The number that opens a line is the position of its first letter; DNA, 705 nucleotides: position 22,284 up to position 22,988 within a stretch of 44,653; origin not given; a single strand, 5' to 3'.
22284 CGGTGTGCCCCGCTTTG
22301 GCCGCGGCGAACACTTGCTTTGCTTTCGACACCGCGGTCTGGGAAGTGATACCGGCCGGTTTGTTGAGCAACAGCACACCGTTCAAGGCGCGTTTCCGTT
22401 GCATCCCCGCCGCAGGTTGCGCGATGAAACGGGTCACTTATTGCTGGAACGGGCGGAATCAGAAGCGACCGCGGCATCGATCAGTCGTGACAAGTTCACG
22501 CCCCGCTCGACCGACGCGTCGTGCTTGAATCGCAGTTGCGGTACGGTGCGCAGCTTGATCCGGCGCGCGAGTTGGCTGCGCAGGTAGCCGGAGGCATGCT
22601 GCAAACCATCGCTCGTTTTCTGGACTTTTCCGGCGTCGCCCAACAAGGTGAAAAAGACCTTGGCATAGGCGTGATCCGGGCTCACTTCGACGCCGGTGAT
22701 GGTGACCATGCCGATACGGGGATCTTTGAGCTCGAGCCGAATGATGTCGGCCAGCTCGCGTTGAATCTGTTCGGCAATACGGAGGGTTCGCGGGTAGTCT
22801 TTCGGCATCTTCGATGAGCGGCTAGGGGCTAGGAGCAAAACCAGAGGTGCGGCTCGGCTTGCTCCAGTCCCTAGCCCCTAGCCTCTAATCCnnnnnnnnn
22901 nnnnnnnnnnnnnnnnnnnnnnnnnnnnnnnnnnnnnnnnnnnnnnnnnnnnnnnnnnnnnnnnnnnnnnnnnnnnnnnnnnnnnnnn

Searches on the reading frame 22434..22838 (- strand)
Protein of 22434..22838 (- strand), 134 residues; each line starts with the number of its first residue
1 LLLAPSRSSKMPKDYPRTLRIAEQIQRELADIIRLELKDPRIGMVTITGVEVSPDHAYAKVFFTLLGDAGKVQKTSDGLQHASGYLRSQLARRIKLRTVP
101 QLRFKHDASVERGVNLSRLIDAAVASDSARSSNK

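Call 23: search_protein_families(library=ncbifam, proteins=[window:22434-22838:-], max_evalue=0.00001)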
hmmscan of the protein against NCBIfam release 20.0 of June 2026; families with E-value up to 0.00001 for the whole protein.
window:22434-22838:- (134 aa): 7 families
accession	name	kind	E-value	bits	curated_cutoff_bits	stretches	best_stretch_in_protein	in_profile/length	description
TIGR00082.1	rbfA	equivalog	8.3e-31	106.9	51.15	1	16-121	5-110/115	30S ribosome-binding factor RbfA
NF010389.0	PRK13816.1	equivalog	8.9e-28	96.8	196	1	17-132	4-127/131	ribosome-binding factor A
NF010388.0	PRK13815.1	equivalog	1.2e-27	96.2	167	1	16-122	3-109/122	ribosome-binding factor A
NF010391.0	PRK13818.1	equivalog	2.7e-22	79.3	206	1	17-131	4-119/121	ribosome-binding factor A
NF010390.0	PRK13817.1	equivalog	9.9e-22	77.6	236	1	17-130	4-116/119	ribosome-binding factor A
NF001802.0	PRK00521.2-5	equivalog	2e-21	76.3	142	1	14-129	15-133/144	30S ribosome-binding factor RbfA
NF001806.0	PRK00521.3-4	equivalog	2.2e-06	28.1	136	1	32-120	20-109/118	30S ribosome-binding factor RbfA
